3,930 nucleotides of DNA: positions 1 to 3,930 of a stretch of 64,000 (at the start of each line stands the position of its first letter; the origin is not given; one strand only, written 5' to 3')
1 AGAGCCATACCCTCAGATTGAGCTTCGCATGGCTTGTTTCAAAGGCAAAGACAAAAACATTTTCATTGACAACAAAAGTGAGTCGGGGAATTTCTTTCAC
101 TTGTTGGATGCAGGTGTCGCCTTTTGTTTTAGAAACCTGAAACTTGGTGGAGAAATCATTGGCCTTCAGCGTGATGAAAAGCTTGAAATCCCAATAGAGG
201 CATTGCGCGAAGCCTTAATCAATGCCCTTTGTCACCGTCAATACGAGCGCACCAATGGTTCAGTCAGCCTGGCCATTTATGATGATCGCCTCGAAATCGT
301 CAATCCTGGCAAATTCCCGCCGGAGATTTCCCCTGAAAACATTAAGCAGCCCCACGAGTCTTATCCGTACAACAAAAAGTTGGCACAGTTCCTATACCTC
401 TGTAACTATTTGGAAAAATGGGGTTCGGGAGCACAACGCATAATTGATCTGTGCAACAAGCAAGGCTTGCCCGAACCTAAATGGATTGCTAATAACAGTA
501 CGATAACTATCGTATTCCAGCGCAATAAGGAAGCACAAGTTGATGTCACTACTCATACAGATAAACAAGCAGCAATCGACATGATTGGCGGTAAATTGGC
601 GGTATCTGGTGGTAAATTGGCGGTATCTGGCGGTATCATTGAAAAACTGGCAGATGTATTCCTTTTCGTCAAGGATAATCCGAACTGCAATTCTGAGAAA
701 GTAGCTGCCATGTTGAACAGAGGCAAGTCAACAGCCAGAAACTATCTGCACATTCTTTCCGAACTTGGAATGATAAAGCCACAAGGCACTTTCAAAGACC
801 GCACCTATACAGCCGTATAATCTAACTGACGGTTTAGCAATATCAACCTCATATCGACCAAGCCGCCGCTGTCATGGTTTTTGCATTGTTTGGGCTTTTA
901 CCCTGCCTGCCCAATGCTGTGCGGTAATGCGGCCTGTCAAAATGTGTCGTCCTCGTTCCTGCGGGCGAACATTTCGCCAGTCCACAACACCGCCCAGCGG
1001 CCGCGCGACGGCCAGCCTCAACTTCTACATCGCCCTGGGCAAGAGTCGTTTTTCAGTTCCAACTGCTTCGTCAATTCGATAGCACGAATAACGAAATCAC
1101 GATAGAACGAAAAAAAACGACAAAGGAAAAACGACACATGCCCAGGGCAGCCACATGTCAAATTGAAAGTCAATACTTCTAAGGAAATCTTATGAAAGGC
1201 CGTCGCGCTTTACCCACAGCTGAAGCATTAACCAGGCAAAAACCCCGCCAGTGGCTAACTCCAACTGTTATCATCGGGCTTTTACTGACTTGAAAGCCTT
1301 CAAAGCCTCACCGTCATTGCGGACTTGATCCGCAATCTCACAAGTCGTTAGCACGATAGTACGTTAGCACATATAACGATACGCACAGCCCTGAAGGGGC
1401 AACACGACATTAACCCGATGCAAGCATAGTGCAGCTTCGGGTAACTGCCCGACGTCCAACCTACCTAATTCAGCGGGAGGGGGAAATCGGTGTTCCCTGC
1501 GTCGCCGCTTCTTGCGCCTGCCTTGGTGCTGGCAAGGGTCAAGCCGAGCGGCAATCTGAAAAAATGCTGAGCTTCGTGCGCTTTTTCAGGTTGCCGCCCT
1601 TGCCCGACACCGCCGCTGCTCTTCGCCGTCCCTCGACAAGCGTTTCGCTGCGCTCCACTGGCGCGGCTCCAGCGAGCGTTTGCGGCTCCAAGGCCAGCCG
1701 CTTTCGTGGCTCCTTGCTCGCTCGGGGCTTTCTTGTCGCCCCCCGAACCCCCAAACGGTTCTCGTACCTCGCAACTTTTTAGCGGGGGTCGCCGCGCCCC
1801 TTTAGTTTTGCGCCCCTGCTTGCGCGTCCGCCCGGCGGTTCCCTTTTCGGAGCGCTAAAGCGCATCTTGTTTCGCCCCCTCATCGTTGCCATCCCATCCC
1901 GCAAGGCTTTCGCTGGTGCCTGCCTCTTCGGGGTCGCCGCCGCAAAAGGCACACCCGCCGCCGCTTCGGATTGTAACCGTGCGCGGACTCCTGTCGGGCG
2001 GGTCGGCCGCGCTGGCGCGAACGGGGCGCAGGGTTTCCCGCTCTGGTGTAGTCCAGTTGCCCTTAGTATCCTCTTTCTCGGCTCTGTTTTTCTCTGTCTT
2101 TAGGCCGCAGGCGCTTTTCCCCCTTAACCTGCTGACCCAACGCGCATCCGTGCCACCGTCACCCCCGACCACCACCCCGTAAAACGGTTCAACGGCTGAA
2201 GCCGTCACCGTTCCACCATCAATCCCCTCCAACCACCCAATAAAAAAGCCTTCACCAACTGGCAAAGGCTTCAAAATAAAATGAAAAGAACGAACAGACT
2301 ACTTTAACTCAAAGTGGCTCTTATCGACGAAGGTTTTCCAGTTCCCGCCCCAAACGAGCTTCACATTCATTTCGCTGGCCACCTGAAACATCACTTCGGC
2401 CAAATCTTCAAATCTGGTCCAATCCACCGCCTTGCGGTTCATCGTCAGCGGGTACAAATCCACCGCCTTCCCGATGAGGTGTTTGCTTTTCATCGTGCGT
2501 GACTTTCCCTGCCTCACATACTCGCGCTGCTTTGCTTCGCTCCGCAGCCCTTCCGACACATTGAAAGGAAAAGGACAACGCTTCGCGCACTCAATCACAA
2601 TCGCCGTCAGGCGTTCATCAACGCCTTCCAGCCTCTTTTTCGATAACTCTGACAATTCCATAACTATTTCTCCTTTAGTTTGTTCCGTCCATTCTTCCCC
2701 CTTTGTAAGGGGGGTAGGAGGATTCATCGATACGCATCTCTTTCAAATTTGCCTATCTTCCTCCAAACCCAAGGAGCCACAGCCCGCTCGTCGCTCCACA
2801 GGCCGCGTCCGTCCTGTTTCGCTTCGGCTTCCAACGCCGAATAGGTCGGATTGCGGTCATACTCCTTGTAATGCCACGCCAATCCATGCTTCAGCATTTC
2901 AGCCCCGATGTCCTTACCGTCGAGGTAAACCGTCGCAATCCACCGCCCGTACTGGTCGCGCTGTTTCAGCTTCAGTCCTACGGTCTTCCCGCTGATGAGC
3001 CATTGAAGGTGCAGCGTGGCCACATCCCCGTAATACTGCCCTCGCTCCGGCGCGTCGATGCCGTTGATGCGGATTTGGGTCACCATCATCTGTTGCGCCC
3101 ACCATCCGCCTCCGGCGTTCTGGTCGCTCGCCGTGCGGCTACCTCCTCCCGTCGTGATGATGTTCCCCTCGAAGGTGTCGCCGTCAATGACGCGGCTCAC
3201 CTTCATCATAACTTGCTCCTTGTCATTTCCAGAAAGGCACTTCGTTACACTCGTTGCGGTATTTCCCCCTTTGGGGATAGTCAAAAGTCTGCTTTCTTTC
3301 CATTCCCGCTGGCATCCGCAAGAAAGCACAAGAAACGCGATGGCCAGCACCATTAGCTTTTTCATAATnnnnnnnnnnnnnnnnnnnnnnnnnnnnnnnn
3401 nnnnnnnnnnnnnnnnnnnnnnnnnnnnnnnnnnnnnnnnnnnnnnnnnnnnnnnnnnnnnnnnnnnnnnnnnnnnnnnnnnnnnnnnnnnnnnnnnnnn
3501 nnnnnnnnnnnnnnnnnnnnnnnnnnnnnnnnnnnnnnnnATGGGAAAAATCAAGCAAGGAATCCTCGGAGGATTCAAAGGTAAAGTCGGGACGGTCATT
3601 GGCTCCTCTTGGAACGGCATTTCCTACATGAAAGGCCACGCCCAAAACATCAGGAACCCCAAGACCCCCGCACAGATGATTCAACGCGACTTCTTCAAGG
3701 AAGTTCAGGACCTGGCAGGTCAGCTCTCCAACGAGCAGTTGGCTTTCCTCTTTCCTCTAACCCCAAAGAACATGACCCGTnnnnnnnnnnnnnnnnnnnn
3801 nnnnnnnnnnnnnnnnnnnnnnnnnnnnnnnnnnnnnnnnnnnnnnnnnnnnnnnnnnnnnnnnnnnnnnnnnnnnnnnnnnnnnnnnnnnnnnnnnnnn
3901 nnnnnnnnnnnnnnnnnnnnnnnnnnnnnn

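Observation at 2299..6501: Compact divergent module with lysis-like parts but no phage structural, replication or integration genes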

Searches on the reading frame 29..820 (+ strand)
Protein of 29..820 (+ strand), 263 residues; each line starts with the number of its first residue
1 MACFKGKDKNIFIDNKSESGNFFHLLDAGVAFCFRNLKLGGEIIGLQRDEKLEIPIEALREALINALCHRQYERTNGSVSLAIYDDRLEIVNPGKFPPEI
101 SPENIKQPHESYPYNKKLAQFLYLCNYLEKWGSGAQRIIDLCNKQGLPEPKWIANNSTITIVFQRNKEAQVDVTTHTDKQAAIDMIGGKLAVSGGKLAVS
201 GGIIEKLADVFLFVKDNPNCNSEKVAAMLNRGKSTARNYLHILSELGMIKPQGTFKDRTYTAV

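Call 3: search_protein_families(library=pfam, proteins=[window:29-820:+], max_evalue=0.1)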
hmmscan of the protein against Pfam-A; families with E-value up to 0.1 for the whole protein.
window:29-820:+ (263 aa): 4 families
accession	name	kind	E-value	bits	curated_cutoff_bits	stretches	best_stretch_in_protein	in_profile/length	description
PF13749.12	HATPase_c_4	-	4.1e-23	81.6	26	1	78-163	3-89/89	Putative ATP-dependent DNA helicase recG C-terminal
PF03444.21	HrcA_DNA-bdg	-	0.004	17.2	21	1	204-250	10-54/79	Winged helix-turn-helix transcription repressor, HrcA DNA-binding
PF09339.16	HTH_IclR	-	0.028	14.6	22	1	206-250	4-49/52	IclR helix-turn-helix domain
PF09681.16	Phage_rep_org_N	-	0.064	13.7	23.3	0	211-252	45-86/121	N-terminal phage replisome organiser (Phage_rep_org_N)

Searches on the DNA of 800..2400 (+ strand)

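Call 9: search_rna_families(source=window, start=800, end=2400, threshold=evalue, max_evalue=1)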
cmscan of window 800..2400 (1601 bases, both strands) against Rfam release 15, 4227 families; matches with E-value up to 1: 1.
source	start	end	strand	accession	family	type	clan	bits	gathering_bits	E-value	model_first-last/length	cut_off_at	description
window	1036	1144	-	RF04099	MIR837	Gene; miRNA;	-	20.1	117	0.68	1-122/122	no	MIR837 microRNA precursor family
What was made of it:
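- On Known Rfam RNA families (for the neighbouring element): Over 800-2400 at E up to 1 there was only a chance miRNA match (call 9).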

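Call 32: search_dna_similar(query=window:1440-2240:+, collection=phages, mode=distant, max_evalue=0.001, max_rows=15)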
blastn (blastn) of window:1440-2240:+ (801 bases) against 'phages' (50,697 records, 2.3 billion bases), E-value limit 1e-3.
No match.

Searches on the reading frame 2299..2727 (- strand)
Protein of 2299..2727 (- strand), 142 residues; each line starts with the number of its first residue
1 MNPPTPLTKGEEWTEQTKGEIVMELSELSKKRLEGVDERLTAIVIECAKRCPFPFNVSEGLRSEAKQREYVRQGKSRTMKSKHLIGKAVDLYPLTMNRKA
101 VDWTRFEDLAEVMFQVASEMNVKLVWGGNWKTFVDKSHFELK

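Call 3: search_protein_families(library=pfam, proteins=[window:2299-2727:-], max_evalue=0.1)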
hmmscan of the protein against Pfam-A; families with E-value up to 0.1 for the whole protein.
window:2299-2727:- (142 aa): 3 families
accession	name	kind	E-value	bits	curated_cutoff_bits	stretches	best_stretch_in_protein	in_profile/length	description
PF13539.11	Peptidase_M15_4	-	7.7e-11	42.9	25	1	76-141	3-70/70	D-alanyl-D-alanine carboxypeptidase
PF05951.18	Peptidase_M15_2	-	0.057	13.6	27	1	31-92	48-111/153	Bacterial protein of unknown function (DUF882)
PF08291.16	Peptidase_M15_3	-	0.058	14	23.2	1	35-101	18-84/108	Peptidase M15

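Call 4: search_protein_families(library=phrogs, proteins=[window:2299-2727:-], max_evalue=0.1)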
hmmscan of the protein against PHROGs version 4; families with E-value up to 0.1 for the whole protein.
window:2299-2727:- (142 aa): 8 families
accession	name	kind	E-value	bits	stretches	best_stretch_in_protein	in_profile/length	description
phrog_465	-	lysis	1.1e-42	147.4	1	11-142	31-166/292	endolysin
phrog_5115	-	moron, auxiliary metabolic gene and host takeover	4.2e-19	69.9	1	41-141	24-121/283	ferredoxin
phrog_1768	-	lysis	3e-16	59.3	1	29-142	936-1039/1577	endolysin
phrog_6523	-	lysis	7.4e-15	56.4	1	41-142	25-130/255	endolysin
phrog_2649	-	lysis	2.6e-12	48.2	1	34-141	11-127/261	endolysin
phrog_15351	-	lysis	3.2e-07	30.9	1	36-141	24-136/289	endolysin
phrog_894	-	lysis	0.013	15.5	1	33-100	67-129/389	endolysin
phrog_37476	-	unknown function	0.052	15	0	14-42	25-53/92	-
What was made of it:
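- Checked: 2299-2727(-), 142 aa. Pfam Peptidase_M15_4 E 7.7e-11; PHROG 465 endolysin E 1e-42 (calls 3, 4).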

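Call 63: search_protein_families(library=padloc, proteins=[window:2299-2727:-], max_evalue=0.01)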
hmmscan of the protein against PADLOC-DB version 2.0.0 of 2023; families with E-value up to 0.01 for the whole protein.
window:2299-2727:- (142 aa): 0 families

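Call 64: search_protein_families(library=ncbifam, proteins=[window:2299-2727:-], max_evalue=0.01)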
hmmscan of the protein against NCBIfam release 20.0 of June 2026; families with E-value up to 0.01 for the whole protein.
window:2299-2727:- (142 aa): 0 families

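Call 100: search_dna_similar(query=window:2299-2664:-, collection=phages, mode=protein, max_evalue=0.00001, max_rows=12)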
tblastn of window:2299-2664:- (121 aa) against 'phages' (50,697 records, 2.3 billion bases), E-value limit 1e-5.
Records with a match: 948; places in all: 949; records where one place covers at least 80% of the query: 906.
Best place of each record, by identity: <60% 948.
By first word of the organism name: Klebsiella 195; Escherichia 156; Vibrio 134; Salmonella 65; Listeria 31; Enterobacter 28; Yersinia 27; Bacillus 26; Xanthomonas 24; Pseudomonas 22; and 56 more.
By host as written in the record: - 174; Klebsiella pneumoniae 79; Escherichia coli 67; Yersinia enterocolitica 16; Erwinia amylovora 16; Listeria monocytogenes 16; Salmonella enterica 12; Cronobacter sakazakii 11; and 290 more.
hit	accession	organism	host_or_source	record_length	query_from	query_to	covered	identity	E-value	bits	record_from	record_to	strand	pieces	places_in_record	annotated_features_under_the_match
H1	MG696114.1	Proteus phage phiP4-3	Proteus penneri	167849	4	121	98%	47.9%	2e-26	107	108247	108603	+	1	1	endolysin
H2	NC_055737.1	Proteus phage phiP4-3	Proteus penneri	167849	4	121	98%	47.9%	2e-26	107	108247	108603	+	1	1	endolysin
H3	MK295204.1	Shigella phage vB_SdyM_006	Shigella dysenteriae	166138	4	121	98%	47.9%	2e-26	107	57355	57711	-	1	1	hypothetical protein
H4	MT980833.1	Serratia phage vB_SmaS-Smarc4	Serratia marcescens 9667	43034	8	120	93%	47.8%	6e-27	108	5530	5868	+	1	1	endolysin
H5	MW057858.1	Providencia phage PSTCR6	Providencia stuartii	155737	4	121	98%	45.4%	4e-24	100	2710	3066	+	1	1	peptidoglycan hydrolase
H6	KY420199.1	Proteus phage vB_PvuS_Pm34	Proteus vulgaris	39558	4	120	97%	45.8%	2e-25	104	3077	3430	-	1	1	endolysin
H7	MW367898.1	Proteus phage SJ_PmiM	Proteus mirabilis HLJP-1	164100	4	120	97%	45.4%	8e-25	102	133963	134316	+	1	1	endolysin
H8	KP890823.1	Proteus phage vB_PmiM_Pm5461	Proteus mirabilis 417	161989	4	120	97%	45.4%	9e-25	102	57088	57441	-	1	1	endolysin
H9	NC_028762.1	Proteus phage vB_PmiM_Pm5461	Proteus mirabilis 417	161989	4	120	97%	45.4%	9e-25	102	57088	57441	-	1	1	endolysin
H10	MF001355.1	Proteus phage PM2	Proteus mirabilis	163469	4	120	97%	45.4%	9e-25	102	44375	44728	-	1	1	endolysin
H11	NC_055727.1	Proteus phage PM2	Proteus mirabilis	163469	4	120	97%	45.4%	9e-25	102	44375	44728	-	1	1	endolysin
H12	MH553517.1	Serratia phage Scapp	Serratia marcescens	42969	8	120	93%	46.0%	4e-25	103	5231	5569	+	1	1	putative endolysin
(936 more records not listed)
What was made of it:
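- The M15 enzyme is 45-48% identical to annotated phage endolysins (call 100).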

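Call 104: search_solved_structures(query=window:2299-2664:-, max_evalue=0.001, show_alignments=1)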
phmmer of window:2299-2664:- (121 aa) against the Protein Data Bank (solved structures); distinct sequences matched with E-value up to 0.001: 6.
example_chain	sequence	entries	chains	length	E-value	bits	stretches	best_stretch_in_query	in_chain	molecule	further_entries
5opz_A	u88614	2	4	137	3.9e-22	81.7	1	7-120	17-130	ChiX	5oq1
8q2g_A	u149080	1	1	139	4.8e-22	81.4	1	2-120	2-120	Peptidoglycan L-alanyl-D-glutamate endopeptidase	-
23ri_A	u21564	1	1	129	2.4e-21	79.2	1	2-120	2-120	Peptidase M15C domain-containing protein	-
2mxz_A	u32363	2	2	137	7e-09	39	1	7-114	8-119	L-alanyl-D-glutamate peptidase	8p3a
2vo9_A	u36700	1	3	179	6.4e-06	29.4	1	34-120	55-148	L-ALANYL-D-GLUTAMATE PEPTIDASE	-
6akv_A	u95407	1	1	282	6e-05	26.3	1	18-120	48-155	LysB4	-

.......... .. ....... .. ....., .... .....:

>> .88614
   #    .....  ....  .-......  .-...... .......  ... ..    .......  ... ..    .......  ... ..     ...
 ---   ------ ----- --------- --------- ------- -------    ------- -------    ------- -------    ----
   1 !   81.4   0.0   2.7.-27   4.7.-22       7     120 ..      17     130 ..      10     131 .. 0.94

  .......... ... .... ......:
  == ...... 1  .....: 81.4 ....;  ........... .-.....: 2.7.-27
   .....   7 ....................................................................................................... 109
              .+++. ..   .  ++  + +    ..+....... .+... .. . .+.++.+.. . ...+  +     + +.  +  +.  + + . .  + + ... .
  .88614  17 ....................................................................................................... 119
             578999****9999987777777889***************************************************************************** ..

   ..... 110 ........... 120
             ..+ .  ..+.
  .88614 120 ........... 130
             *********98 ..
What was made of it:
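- On Type 10 secretion system (non-phage holin/endolysin/spanin cassette): M15_4 domain; PHROG endolysin E 1e-42; ChiX (5opz) E 3.9e-22; catalytic motifs intact (calls 3, 4, 104)
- Closest known: Type 10 secretion systems. Same: The M15 enzyme is a direct homologue of ChiX (E 3.9e-22, call 104).
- M15 against ChiX, E 3.9e-22, and against phage endolysins at 45-48% identity: calls 104, 100.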

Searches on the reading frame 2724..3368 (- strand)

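Call 3: search_protein_families(library=pfam, proteins=[window:2724-3368:-], max_evalue=0.1)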
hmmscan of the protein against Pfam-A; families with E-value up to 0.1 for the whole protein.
window:2724-3368:- (214 aa): 1 family
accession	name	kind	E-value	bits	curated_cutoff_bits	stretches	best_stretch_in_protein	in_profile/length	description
PF00565.23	SNase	-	4e-22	79.2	21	1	98-193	1-107/107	Staphylococcal nuclease homologue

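Call 4: search_protein_families(library=phrogs, proteins=[window:2724-3368:-], max_evalue=0.1)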
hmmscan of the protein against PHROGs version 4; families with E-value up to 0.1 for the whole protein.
window:2724-3368:- (214 aa): 5 families
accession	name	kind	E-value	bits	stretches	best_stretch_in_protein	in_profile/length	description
phrog_8809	-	unknown function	1.8e-21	76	1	49-207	1095-1246/2317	-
phrog_452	-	DNA, RNA and nucleotide metabolism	1.5e-14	55.2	1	98-175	97-185/201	endonuclease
phrog_20876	-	DNA, RNA and nucleotide metabolism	7.5e-09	36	1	48-195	161-303/395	nuclease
phrog_18798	-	unknown function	1.5e-05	26.3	1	97-174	24-111/124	-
phrog_3224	-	unknown function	0.094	13.9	0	2-65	2-59/96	-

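Call 63: search_protein_families(library=padloc, proteins=[window:2724-3368:-], max_evalue=0.01)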
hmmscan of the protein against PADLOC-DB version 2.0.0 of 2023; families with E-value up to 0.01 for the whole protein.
window:2724-3368:- (214 aa): 1 family
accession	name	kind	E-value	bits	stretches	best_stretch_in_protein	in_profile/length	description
PDLC01096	C3a212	-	3.9e-06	24.3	1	96-195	67-180/279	SNc+LTD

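Call 64: search_protein_families(library=ncbifam, proteins=[window:2724-3368:-], max_evalue=0.01)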
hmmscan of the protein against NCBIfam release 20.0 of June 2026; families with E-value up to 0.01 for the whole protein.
window:2724-3368:- (214 aa): 4 families
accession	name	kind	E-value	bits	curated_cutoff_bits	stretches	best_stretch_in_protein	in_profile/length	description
NF047969.1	CaNuclEcnA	equivalog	1.5e-10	41.2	180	1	134-192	90-149/151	calcium-activated nuclease EcnA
NF047694.1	TnucaseNucIStaph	equivalog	2.5e-08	33.6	250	1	97-188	68-171/175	thermonuclease NucI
NF005083.0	PRK06518.1-3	subfamily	0.00013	21.4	283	1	94-204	62-182/193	hypothetical protein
NF005082.0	PRK06518.1-2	subfamily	0.00033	20.5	367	1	152-209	126-185/196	hypothetical protein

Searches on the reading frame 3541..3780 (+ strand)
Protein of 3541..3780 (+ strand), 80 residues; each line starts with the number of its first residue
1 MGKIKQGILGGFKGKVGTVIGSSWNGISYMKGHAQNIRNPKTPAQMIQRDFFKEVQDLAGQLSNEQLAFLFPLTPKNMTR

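Call 62: search_protein_representatives(protein=window:3541-3780:+)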
Query: 80 residues. Proteins with E-value up to 0.001 (for the whole library): 1365; up to 1e-10: 171; up to 1e-30: 4. The best 150 are listed.
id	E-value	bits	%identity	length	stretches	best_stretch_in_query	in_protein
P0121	1.4e-37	143.4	85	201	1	1-80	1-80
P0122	1.4e-37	143.3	85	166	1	1-80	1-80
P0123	1.3e-31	124.4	75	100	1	1-80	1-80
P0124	3.7e-31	122.9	75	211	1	1-80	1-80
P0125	1.7e-29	117.7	72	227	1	1-80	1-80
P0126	5.3e-28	112.9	68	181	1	1-80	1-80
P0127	5.9e-28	112.8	71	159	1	1-80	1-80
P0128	1.1e-27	111.9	70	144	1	1-80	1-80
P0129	2.0e-27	111.1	69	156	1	1-80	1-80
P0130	5.9e-26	106.4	74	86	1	1-68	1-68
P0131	2.2e-25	104.6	67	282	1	1-79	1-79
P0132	4.9e-22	94.0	65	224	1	1-79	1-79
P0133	6.1e-22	93.6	61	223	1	1-79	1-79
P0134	3.1e-20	88.2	75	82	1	1-56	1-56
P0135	7.2e-19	83.9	55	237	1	1-80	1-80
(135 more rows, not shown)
